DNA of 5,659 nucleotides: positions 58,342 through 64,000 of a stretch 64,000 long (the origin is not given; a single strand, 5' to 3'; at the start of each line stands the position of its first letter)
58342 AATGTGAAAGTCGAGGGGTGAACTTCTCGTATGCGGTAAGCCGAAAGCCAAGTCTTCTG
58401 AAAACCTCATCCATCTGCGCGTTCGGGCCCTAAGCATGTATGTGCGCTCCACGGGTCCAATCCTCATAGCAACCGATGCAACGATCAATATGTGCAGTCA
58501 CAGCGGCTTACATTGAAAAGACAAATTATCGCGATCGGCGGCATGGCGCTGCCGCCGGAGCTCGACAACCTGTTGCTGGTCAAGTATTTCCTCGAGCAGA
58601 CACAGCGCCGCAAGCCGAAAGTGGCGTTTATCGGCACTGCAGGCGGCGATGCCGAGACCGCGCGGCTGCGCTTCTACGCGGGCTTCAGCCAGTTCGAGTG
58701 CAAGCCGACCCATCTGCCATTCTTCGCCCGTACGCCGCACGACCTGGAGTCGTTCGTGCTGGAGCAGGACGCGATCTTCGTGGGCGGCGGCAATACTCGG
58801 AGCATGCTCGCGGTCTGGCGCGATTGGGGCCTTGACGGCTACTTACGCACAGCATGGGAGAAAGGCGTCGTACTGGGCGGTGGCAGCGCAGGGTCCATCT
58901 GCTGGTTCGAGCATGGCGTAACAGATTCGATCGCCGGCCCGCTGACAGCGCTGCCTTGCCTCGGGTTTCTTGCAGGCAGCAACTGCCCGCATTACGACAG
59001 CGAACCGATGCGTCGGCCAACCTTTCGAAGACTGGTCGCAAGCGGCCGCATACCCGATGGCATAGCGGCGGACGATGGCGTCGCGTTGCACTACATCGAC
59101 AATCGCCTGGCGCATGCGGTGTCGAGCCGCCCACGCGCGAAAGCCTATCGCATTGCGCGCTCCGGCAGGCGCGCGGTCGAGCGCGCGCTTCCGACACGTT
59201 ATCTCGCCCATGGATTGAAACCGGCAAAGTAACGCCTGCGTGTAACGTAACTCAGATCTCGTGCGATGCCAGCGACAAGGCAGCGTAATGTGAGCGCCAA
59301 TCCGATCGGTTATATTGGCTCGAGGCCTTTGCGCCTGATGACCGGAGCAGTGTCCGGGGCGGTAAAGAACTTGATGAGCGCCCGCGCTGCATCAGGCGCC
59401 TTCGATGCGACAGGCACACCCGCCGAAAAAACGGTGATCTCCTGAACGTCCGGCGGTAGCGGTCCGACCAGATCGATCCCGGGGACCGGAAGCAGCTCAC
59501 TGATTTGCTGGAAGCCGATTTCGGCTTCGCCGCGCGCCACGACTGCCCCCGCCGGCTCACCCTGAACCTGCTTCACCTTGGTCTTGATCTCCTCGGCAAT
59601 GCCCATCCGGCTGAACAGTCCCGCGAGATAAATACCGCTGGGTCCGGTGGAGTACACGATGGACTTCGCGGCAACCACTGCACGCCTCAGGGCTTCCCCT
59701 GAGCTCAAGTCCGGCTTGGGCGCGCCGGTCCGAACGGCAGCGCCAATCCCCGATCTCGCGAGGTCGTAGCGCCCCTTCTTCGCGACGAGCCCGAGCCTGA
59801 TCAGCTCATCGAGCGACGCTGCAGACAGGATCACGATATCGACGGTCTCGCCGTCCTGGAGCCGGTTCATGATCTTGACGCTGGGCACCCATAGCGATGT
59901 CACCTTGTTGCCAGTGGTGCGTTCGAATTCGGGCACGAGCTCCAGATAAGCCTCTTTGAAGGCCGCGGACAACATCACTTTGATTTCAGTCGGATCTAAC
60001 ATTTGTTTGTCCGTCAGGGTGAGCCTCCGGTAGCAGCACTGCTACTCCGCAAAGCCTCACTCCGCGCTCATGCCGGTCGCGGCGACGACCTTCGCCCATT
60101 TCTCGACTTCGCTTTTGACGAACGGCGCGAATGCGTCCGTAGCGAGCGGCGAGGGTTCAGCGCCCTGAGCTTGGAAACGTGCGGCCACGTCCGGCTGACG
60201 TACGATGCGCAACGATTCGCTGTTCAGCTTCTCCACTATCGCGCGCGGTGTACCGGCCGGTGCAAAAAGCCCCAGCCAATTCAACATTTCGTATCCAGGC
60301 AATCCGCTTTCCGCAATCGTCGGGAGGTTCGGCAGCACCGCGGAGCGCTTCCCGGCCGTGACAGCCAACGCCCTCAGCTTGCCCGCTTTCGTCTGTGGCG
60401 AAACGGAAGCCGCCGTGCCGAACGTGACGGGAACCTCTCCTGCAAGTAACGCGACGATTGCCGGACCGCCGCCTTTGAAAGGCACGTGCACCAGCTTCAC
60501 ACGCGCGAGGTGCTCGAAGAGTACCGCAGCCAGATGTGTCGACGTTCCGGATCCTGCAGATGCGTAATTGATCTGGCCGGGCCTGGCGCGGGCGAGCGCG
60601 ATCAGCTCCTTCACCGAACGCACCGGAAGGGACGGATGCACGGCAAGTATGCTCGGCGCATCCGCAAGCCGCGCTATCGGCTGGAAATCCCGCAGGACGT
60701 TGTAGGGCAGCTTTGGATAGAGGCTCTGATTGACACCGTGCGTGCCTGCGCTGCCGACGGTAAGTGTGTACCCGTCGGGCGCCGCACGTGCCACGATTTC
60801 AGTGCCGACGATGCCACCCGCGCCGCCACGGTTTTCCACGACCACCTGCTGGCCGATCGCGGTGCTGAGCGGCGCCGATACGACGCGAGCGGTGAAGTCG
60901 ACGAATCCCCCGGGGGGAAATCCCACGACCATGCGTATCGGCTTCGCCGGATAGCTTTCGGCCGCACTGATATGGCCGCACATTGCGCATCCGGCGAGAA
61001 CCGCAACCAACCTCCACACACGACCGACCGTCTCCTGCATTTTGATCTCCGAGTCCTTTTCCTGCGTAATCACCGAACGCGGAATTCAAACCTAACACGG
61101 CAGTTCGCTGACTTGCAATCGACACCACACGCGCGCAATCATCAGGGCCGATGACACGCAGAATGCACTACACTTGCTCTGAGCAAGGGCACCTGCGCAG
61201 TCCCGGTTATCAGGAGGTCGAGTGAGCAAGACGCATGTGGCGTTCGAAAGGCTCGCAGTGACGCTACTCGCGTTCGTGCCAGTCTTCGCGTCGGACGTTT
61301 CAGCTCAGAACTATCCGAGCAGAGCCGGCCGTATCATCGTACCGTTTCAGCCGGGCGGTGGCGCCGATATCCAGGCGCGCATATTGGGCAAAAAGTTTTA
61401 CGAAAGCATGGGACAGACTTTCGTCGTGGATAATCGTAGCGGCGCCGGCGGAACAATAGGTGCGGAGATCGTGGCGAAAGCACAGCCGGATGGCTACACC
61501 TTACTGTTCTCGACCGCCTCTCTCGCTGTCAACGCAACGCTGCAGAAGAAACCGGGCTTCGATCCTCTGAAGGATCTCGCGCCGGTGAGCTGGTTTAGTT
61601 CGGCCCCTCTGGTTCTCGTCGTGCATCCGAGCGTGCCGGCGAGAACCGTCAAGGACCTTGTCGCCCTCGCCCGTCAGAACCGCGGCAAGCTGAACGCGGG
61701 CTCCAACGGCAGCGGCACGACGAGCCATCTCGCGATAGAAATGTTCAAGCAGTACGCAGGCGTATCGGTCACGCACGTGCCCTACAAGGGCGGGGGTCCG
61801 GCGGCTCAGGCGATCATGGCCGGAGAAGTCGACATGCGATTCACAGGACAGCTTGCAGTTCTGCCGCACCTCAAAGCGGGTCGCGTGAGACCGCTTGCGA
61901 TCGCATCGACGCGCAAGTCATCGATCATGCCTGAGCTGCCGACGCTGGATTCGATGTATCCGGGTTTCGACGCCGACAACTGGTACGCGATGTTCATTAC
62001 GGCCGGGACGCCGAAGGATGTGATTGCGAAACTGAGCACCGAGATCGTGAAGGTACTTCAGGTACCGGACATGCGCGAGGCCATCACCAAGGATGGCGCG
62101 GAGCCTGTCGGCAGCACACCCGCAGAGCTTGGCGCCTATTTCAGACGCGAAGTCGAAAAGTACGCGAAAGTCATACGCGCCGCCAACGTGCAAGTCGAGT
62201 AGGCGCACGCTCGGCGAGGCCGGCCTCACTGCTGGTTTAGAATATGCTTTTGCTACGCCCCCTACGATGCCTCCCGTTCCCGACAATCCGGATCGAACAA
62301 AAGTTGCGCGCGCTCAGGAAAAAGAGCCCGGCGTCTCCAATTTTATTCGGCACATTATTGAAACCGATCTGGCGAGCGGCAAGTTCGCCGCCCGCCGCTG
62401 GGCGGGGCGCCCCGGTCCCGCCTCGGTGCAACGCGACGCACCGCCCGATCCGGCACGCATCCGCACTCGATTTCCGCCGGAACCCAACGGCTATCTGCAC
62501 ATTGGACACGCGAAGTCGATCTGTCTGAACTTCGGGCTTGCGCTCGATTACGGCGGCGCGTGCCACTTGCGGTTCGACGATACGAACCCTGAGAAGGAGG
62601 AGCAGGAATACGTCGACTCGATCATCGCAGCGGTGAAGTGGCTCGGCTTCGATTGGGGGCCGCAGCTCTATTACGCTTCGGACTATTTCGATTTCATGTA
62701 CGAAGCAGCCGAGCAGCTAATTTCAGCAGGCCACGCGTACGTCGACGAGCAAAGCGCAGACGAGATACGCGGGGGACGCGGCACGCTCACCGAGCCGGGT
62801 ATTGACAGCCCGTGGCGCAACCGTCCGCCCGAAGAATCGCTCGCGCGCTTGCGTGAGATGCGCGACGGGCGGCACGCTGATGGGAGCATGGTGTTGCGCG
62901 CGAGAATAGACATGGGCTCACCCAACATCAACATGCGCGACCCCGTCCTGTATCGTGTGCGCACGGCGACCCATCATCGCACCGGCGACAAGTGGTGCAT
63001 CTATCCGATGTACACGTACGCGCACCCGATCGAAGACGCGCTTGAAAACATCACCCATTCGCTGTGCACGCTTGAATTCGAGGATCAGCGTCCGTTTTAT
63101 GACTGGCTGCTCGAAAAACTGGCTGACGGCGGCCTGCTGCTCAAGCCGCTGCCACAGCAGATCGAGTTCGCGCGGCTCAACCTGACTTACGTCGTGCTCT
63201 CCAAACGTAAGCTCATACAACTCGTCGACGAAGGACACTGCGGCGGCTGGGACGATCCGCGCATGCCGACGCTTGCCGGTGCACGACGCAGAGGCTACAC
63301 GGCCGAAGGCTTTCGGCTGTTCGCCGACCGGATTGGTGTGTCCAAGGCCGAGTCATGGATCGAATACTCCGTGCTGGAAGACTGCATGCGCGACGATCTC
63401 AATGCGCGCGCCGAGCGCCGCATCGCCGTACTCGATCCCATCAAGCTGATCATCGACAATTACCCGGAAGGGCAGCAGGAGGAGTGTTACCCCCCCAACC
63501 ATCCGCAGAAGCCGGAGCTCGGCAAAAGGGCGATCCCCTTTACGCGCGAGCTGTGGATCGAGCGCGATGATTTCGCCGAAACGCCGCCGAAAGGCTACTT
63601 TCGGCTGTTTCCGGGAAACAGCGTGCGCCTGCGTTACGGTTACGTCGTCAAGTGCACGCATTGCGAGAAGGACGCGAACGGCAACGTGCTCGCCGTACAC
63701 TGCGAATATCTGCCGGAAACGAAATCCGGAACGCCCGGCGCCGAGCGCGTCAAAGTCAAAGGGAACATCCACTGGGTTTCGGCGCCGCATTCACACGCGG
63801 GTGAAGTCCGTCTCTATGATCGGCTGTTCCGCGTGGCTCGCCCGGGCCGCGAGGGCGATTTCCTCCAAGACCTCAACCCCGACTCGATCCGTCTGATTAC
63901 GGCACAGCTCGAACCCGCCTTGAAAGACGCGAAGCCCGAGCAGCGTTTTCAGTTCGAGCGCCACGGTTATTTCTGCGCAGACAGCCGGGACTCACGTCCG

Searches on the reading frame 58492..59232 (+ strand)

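Call 61: search_protein_families(library=pfam, proteins=[window:58492-59232:+], max_evalue=0.001)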
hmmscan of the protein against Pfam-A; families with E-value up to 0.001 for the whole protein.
window:58492-59232:+ (246 aa): 1 family
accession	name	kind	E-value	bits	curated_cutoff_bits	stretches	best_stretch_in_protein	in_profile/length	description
PF03575.23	Peptidase_S51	-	7.9e-42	143.7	23.9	1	13-206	2-203/206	Peptidase family S51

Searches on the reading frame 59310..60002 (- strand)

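Call 61: search_protein_families(library=pfam, proteins=[window:59310-60002:-], max_evalue=0.001)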
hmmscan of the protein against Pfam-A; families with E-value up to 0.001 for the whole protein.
window:59310-60002:- (230 aa): 2 families
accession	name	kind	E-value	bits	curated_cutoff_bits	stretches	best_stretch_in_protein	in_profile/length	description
PF13531.11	SBP_bac_11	-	3.5e-40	138.6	25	1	7-227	1-226/227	Bacterial extracellular solute-binding protein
PF01547.30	SBP_bac_1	-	1.6e-07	32.1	26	1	16-218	5-305/307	Bacterial extracellular solute-binding protein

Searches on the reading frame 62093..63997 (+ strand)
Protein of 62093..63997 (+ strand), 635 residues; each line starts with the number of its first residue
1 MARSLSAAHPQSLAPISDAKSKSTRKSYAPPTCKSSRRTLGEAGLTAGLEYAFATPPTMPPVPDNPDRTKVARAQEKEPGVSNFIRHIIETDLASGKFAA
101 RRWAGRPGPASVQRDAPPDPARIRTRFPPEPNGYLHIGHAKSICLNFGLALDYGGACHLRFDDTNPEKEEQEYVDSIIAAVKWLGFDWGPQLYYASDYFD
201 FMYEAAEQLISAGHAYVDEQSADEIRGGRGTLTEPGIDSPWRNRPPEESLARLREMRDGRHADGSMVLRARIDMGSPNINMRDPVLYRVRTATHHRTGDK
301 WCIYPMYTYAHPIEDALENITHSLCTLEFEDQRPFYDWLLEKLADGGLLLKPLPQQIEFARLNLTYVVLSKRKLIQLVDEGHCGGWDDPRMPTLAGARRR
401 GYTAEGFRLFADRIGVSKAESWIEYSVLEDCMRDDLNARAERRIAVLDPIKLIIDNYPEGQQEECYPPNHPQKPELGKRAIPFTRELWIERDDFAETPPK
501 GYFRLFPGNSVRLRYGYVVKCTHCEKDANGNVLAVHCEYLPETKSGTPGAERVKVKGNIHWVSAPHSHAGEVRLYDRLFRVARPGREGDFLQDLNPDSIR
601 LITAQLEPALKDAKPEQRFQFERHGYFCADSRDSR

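Call 61: search_protein_families(library=pfam, proteins=[window:62093-63997:+], max_evalue=0.001)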
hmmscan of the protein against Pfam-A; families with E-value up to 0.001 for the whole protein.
window:62093-63997:+ (635 aa): 3 families
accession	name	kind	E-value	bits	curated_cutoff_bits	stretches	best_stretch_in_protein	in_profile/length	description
PF00749.27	tRNA-synt_1c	-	4.1e-103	345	23.4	1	123-437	2-313/314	tRNA synthetases class I (E and Q), catalytic domain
PF03950.23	tRNA-synt_1c_C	-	1.1e-30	106.1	23.9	1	440-539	1-90/91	tRNA synthetases class I (E and Q), anti-codon binding domain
PF20974.2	tRNA-synt_1c_C2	-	9.3e-22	77.9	23.9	1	559-630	2-69/69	tRNA synthetases class I (E and Q), anti-codon binding domain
